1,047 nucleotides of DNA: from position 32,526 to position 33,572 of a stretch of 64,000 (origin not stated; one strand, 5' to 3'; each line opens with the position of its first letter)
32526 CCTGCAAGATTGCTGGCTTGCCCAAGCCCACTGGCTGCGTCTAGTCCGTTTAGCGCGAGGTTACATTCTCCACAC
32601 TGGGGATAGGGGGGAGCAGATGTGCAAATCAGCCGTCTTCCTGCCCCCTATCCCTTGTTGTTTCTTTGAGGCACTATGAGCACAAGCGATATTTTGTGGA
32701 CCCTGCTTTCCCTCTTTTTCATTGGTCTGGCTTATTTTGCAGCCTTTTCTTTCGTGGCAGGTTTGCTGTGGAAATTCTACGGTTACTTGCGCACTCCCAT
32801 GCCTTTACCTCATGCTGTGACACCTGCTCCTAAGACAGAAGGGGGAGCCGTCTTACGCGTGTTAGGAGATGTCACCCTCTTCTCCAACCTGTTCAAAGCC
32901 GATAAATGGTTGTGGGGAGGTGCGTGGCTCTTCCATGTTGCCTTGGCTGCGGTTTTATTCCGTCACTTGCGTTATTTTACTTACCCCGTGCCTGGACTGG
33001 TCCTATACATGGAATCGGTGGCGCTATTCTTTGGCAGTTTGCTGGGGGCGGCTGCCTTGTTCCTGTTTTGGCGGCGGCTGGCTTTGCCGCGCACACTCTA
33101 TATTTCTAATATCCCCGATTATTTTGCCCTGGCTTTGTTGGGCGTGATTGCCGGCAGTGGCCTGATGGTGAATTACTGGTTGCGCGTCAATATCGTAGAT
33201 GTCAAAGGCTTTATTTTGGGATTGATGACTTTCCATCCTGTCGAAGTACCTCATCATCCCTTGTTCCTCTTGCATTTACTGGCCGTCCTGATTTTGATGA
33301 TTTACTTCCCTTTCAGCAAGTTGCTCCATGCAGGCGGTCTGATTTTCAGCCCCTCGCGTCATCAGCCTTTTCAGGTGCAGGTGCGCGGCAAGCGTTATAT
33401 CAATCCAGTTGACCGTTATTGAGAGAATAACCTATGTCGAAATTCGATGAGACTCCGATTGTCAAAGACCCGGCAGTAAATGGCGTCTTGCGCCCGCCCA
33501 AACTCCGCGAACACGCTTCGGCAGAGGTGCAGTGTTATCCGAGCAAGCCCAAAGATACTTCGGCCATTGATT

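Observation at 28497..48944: Reductive-type dsr locus (YeiH-dsrABDC-MK) lacking dsrJOP, extended by about 14 kb of accessory redox and maturation genes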

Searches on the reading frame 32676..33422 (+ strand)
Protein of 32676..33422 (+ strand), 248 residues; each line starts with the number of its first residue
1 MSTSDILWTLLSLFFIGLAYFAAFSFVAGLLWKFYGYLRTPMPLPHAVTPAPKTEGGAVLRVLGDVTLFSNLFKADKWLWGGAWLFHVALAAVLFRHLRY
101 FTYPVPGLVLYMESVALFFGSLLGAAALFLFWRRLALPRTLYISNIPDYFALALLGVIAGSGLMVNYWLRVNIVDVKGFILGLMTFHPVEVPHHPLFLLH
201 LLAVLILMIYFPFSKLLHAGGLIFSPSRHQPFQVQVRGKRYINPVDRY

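Call 7: search_protein_families(library=pfam, proteins=[window:32676-33422:+])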
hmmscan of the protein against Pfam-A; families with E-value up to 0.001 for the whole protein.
window:32676-33422:+ (248 aa): 1 family
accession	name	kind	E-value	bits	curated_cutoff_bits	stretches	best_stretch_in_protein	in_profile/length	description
PF02665.19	Nitrate_red_gam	-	1e-10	42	22.9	1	73-219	38-199/217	Nitrate reductase gamma subunit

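Call 8: search_protein_families(library=ncbifam, proteins=[window:32676-33422:+])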
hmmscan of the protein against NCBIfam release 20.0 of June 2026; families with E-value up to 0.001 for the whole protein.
window:32676-33422:+ (248 aa): 3 families
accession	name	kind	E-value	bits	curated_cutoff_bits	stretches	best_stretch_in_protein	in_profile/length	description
NF038037.1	cytob_DsrM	equivalog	2.5e-41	141.9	300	1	73-246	110-292/320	sulfate reduction electron transfer complex DsrMKJOP subunit DsrM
NF045723.1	memb_anch_TmcC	equivalog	0.00016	21.3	240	0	168-219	146-195/218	TmcC family electron transfer complex membrane anchor subunit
NF045716.1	sulf_resp_HmcE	equivalog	0.00022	20.9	275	0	173-229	152-205/226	sulfate respiration complex protein HmcE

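Call 36: search_solved_structures(query=window:32676-33422:+, max_evalue=1, show_alignments=3)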
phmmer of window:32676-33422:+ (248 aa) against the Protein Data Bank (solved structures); distinct sequences matched with E-value up to 1: 0.
